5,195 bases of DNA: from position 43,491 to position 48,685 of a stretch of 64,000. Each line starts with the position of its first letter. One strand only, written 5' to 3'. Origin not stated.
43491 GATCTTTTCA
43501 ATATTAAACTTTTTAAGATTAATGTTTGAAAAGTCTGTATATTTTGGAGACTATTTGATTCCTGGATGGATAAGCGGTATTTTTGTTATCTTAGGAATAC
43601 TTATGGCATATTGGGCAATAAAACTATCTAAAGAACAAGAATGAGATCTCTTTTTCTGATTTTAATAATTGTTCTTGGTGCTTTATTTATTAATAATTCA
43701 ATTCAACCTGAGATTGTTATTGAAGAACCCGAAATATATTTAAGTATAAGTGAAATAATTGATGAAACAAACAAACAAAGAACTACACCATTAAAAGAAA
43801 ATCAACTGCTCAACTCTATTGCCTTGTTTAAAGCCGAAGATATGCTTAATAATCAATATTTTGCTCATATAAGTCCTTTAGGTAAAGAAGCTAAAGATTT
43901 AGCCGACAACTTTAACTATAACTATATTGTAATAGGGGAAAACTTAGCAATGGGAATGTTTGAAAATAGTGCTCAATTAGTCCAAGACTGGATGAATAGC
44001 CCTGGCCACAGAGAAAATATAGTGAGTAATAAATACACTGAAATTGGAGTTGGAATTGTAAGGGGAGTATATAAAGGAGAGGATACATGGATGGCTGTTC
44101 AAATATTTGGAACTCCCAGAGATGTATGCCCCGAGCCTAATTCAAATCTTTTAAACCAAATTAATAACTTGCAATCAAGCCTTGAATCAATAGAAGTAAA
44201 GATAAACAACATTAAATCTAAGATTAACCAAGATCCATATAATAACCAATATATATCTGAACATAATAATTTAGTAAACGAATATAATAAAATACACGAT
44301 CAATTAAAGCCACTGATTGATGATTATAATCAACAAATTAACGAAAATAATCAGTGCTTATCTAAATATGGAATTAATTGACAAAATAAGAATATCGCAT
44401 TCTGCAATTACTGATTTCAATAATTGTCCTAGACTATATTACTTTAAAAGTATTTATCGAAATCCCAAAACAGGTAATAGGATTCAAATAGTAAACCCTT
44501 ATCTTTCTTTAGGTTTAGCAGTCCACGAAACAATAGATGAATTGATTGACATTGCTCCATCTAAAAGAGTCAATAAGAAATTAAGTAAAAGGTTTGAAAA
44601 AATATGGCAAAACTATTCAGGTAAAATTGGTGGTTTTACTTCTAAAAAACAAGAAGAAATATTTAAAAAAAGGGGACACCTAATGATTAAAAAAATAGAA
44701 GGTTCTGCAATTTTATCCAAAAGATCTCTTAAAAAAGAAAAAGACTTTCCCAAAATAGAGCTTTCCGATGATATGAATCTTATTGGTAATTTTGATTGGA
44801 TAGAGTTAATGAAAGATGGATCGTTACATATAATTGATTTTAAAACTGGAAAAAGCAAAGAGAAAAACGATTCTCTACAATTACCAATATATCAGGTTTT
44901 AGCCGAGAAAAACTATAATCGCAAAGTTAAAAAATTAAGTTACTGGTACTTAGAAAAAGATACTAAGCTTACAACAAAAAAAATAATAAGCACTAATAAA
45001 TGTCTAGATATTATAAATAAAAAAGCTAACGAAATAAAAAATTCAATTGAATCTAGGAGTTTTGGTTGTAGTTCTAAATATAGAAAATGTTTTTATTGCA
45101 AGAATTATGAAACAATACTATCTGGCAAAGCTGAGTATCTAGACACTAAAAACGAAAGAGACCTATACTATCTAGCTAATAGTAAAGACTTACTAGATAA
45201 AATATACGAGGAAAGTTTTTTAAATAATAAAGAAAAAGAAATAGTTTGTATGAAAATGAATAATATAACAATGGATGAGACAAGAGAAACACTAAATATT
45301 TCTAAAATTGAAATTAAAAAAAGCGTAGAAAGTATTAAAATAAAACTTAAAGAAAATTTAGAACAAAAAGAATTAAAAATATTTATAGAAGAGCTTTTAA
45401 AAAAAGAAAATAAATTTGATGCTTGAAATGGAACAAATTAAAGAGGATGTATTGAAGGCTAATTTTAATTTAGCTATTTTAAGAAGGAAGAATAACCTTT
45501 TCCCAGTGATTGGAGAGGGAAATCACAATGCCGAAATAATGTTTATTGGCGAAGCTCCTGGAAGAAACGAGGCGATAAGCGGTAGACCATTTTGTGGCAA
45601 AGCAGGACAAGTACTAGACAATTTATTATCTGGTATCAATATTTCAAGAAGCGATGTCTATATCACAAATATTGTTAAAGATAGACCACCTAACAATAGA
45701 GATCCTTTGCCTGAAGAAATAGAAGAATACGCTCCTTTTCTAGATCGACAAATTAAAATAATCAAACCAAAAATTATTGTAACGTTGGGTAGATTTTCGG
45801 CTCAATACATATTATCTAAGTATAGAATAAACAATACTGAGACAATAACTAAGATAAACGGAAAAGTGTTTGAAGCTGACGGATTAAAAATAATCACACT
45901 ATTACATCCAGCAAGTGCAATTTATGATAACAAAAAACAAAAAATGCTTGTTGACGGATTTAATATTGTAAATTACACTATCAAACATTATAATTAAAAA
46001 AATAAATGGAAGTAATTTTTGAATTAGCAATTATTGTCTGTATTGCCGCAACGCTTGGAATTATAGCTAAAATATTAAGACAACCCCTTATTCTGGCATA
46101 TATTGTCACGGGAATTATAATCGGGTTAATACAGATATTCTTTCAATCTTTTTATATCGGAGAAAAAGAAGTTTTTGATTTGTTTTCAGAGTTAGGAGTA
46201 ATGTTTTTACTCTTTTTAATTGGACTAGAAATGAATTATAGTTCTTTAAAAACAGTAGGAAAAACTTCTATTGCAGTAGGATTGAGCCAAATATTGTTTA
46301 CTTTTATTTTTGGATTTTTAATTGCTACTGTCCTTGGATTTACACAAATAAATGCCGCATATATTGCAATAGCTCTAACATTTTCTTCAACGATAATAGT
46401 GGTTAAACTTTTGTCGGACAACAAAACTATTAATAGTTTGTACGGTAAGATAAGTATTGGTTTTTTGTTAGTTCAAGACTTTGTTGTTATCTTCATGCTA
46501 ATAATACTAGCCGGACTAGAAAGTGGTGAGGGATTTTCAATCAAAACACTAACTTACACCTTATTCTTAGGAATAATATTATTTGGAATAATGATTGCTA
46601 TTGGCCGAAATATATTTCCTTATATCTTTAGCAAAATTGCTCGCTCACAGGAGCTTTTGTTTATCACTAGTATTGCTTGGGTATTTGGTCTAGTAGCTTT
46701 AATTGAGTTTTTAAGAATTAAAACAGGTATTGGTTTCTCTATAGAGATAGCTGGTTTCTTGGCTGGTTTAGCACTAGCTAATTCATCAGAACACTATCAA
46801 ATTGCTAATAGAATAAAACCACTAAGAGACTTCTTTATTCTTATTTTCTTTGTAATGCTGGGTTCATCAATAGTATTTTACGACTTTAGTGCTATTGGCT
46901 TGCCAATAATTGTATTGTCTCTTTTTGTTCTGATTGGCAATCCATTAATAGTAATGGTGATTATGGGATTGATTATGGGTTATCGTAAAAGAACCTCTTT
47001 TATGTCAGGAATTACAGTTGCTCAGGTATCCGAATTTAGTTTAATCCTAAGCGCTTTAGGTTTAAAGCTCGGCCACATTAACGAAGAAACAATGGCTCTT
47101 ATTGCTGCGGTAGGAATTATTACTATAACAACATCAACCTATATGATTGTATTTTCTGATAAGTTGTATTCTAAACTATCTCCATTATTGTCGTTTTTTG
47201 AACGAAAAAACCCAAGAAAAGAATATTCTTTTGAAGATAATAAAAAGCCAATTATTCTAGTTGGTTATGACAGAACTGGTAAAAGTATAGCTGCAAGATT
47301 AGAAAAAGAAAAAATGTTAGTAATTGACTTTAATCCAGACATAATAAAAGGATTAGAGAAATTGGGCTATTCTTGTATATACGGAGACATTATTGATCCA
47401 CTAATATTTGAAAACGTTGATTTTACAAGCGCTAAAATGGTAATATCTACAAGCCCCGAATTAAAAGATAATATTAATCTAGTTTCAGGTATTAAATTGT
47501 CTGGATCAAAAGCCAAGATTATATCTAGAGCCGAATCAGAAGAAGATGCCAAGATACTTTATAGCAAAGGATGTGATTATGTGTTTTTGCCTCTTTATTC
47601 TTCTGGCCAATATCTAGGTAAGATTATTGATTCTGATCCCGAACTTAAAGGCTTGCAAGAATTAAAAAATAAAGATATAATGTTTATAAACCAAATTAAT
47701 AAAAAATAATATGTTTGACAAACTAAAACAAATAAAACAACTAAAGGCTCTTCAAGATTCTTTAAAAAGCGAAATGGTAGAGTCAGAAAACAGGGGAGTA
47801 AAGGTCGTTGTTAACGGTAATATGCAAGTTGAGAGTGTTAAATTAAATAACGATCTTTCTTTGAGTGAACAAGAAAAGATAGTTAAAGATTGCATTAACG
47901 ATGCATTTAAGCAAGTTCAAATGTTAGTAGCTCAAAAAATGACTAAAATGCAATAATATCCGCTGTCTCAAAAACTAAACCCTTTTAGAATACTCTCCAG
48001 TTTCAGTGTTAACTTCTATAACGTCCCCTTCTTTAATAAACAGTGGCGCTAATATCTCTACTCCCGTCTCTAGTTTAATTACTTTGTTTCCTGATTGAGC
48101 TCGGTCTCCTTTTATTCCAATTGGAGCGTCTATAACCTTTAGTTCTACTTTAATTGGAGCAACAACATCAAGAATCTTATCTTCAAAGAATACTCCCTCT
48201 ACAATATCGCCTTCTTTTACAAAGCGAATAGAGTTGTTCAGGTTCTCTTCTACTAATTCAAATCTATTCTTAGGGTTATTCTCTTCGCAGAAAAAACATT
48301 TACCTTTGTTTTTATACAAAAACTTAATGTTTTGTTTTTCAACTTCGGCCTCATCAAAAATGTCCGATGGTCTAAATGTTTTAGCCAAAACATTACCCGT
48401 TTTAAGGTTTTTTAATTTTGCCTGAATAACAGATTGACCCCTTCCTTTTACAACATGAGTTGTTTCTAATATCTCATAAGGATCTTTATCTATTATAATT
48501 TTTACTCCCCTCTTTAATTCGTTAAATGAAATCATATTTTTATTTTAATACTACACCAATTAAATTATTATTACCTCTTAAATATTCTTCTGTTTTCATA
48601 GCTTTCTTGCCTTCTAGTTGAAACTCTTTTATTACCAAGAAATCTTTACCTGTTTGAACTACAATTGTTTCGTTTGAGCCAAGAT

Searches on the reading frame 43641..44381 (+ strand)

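Call 32: search_protein_families(library=pfam, proteins=[window:43641-44381:+], max_evalue=0.0001)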
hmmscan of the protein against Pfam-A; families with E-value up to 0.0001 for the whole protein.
window:43641-44381:+ (246 aa): 1 family
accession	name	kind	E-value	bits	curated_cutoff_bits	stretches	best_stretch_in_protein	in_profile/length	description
PF00188.32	CAP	-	9.5e-12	46.2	21.1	1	47-150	12-111/117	Cysteine-rich secretory protein family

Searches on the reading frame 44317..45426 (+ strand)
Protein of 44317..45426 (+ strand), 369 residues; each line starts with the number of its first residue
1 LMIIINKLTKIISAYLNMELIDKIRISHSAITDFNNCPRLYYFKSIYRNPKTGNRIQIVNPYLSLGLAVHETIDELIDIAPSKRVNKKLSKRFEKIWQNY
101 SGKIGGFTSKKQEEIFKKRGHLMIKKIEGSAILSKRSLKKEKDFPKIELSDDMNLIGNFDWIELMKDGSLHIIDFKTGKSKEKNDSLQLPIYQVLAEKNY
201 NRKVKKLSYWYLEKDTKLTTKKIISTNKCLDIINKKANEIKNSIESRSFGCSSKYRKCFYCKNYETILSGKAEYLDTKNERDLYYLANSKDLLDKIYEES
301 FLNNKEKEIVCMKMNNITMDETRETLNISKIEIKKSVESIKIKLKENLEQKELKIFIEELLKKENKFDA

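Call 32: search_protein_families(library=pfam, proteins=[window:44317-45426:+], max_evalue=0.0001)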
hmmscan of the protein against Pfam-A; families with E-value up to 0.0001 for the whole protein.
window:44317-45426:+ (369 aa): 1 family
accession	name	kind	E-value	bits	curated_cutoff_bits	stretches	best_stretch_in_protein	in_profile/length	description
PF12705.13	PDDEXK_1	-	4.1e-25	89.6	22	1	25-262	1-241/247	PD-(D/E)XK nuclease superfamily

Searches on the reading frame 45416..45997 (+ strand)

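Call 32: search_protein_families(library=pfam, proteins=[window:45416-45997:+], max_evalue=0.0001)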
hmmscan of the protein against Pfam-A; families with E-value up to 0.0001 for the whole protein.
window:45416-45997:+ (193 aa): 1 family
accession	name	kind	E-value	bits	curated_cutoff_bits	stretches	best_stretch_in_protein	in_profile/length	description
PF03167.25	UDG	-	7.4e-34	117.3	24.3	1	33-176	2-131/141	Uracil DNA glycosylase superfamily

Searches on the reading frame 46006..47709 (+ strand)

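Call 32: search_protein_families(library=pfam, proteins=[window:46006-47709:+], max_evalue=0.0001)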
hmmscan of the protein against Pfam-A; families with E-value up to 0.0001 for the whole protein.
window:46006-47709:+ (567 aa): 2 families
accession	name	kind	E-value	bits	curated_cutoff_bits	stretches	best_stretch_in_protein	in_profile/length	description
PF00999.27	Na_H_Exchanger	-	4.8e-50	170.9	26.2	1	13-376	3-369/375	Sodium/hydrogen exchanger, transmembrane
PF02254.24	TrkA_N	-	5.9e-21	75.4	23.8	1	416-529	1-116/116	TrkA-N domain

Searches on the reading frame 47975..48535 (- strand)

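Call 58: search_protein_families(library=ncbifam, proteins=[window:47975-48535:-], max_evalue=0.001)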
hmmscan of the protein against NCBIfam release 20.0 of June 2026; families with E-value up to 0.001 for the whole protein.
window:47975-48535:- (186 aa): 6 families
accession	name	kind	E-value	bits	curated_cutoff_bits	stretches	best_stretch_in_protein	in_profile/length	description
TIGR00038.1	efp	equivalog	1.2e-52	178.2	185.8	1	2-186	1-184/184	elongation factor P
NF001810.0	PRK00529.1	subfamily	1.5e-52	177.9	161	1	1-186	2-186/187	elongation factor P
NF009090.0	PRK12426.1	equivalog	4.7e-26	91.6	226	1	1-186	1-185/185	elongation factor P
NF011175.0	PRK14578.1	equivalog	1.1e-25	90.1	301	1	1-185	1-186/187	elongation factor P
NF003392.1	PRK04542.1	equivalog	1.7e-24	86.8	216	1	5-185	4-186/187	elongation factor P-like protein EfpL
TIGR02178.1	yeiP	equivalog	3.3e-22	79.5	264.05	1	5-185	3-185/186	elongation factor P-like protein YeiP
